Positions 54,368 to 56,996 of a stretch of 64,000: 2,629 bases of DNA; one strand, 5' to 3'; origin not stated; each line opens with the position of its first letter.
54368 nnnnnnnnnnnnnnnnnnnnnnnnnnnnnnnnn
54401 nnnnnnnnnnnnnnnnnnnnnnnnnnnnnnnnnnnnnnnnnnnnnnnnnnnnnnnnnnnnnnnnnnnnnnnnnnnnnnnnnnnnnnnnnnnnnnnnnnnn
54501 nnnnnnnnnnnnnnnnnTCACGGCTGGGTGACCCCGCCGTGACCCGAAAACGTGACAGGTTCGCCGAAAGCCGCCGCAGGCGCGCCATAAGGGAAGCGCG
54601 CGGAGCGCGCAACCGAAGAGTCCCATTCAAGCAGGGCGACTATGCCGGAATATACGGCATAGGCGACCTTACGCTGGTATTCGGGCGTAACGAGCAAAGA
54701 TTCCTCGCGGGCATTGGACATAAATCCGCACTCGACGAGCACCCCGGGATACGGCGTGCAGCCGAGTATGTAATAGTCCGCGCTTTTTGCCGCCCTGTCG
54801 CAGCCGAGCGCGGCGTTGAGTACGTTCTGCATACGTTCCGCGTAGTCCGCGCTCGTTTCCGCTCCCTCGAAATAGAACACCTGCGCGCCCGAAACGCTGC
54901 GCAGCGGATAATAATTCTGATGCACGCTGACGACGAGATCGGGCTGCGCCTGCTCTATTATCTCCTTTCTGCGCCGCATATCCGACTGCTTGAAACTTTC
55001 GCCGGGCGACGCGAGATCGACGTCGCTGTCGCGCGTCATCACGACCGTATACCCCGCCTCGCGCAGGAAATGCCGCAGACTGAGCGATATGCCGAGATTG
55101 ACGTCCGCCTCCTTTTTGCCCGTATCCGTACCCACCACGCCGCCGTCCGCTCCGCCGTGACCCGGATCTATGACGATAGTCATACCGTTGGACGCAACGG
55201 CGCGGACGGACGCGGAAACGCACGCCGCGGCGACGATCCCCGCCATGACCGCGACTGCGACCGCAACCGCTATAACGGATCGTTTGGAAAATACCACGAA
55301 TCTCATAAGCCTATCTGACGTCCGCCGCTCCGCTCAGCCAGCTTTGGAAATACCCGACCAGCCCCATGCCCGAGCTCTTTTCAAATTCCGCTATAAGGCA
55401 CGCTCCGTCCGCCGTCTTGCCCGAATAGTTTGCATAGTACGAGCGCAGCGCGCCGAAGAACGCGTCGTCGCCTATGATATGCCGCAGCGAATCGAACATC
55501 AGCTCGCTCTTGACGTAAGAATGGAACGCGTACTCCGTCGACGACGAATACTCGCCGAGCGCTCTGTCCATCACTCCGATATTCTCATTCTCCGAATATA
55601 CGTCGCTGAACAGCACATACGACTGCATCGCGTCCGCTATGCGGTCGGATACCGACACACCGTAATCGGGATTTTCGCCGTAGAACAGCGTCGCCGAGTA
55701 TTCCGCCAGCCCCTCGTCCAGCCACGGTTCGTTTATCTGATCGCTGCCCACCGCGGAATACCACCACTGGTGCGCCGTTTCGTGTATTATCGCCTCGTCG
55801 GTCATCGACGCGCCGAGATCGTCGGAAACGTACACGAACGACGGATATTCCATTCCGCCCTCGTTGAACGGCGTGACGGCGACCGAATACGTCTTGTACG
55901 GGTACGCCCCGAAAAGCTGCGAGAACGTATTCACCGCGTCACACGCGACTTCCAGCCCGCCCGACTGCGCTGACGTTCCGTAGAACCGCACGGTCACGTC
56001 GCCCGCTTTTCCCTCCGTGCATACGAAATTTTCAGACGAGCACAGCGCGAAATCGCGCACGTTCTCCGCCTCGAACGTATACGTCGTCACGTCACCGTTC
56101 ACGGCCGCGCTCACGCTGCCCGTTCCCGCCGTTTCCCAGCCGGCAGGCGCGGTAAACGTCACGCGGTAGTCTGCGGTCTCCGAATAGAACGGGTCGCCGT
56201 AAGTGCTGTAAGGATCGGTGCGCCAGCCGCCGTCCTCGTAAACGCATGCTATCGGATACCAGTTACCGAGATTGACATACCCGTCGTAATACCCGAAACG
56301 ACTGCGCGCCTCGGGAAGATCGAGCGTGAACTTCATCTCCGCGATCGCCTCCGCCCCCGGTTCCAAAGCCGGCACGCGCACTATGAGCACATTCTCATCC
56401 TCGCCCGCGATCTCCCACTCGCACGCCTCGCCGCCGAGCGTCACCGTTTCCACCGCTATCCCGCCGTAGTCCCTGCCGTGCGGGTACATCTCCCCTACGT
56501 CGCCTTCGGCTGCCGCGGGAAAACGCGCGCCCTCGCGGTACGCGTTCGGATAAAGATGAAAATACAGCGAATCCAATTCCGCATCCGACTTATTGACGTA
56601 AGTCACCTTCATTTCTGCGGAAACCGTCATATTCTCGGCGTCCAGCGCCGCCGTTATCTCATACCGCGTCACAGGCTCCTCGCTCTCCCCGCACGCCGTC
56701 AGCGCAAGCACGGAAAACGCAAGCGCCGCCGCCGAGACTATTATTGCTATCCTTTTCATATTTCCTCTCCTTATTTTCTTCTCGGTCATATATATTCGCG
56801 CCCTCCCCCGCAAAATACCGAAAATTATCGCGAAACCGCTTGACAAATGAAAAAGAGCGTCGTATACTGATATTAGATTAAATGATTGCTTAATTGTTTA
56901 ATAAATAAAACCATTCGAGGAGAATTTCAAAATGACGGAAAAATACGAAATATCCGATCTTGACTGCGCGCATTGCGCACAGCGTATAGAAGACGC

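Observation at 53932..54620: A 690-bp intergenic element with 230-bp inverted arms that conserve a hairpin by compensatory change and supply the cwlD 3' end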

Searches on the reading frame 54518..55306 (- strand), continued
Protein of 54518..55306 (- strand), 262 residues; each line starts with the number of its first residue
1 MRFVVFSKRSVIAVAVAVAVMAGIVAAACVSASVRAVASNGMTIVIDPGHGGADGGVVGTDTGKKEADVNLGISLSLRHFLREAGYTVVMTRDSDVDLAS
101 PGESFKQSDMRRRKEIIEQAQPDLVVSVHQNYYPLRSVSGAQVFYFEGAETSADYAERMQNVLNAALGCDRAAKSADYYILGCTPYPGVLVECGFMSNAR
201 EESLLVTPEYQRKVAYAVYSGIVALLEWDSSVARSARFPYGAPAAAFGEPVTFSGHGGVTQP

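Call 90: search_protein_families(library=pfam, proteins=[window:54518-55306:-], max_evalue=0.001)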
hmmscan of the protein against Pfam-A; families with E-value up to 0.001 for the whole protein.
window:54518-55306:- (262 aa): 1 family
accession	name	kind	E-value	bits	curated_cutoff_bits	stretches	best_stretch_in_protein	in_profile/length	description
PF01520.23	Amidase_3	-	4.1e-44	151.1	27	1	44-222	1-172/174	N-acetylmuramoyl-L-alanine amidase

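Call 93: search_protein_families(library=ncbifam, proteins=[window:54518-55306:-], max_evalue=0.00001)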
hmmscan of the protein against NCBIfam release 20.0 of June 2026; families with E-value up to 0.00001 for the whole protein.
window:54518-55306:- (262 aa): 5 families
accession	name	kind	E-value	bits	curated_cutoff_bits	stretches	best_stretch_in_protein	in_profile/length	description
TIGR02883.1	spore_cwlD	equivalog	5e-53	180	221.55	1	43-223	2-187/189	N-acetylmuramoyl-L-alanine amidase CwlD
NF007652.1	PRK10319.1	equivalog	1.8e-24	86.5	400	2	8-166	13-172/291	N-acetylmuramoyl-L-alanine amidase AmiA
NF007751.0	PRK10431.1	equivalog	2.9e-22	78.8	532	2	28-153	175-293/445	N-acetylmuramoyl-L-alanine amidase AmiB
NF038267.1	amidase_AmiC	exception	1.6e-19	69.8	700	2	35-180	180-315/407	N-acetylmuramoyl-L-alanine amidase AmiC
NF038140.1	amidase_Rv3717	exception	3.1e-14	53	335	1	59-226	60-231/233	Rv3717 family N-acetylmuramoyl-L-alanine amidase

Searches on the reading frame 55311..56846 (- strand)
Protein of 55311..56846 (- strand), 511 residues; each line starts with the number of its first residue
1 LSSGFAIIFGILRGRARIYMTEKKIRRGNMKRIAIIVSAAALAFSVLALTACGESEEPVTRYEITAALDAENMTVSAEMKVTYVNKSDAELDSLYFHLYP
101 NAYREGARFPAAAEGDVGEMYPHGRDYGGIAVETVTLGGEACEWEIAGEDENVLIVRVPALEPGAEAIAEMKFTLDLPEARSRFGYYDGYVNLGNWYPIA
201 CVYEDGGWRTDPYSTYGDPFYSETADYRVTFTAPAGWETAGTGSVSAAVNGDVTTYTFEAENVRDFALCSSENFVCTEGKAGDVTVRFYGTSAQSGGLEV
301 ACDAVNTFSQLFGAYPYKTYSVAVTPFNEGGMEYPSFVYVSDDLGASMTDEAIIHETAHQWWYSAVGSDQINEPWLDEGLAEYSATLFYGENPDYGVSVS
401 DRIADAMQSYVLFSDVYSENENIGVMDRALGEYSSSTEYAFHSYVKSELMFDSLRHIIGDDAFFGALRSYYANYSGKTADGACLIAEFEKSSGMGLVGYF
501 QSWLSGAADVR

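Call 90: search_protein_families(library=pfam, proteins=[window:55311-56846:-], max_evalue=0.001)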
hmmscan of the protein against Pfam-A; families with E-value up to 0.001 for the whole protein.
window:55311-56846:- (511 aa): 1 family
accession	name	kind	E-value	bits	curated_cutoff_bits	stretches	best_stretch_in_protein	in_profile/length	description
PF01433.26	Peptidase_M1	-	3e-17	63.4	27.7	1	302-503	7-218/218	Peptidase family M1 domain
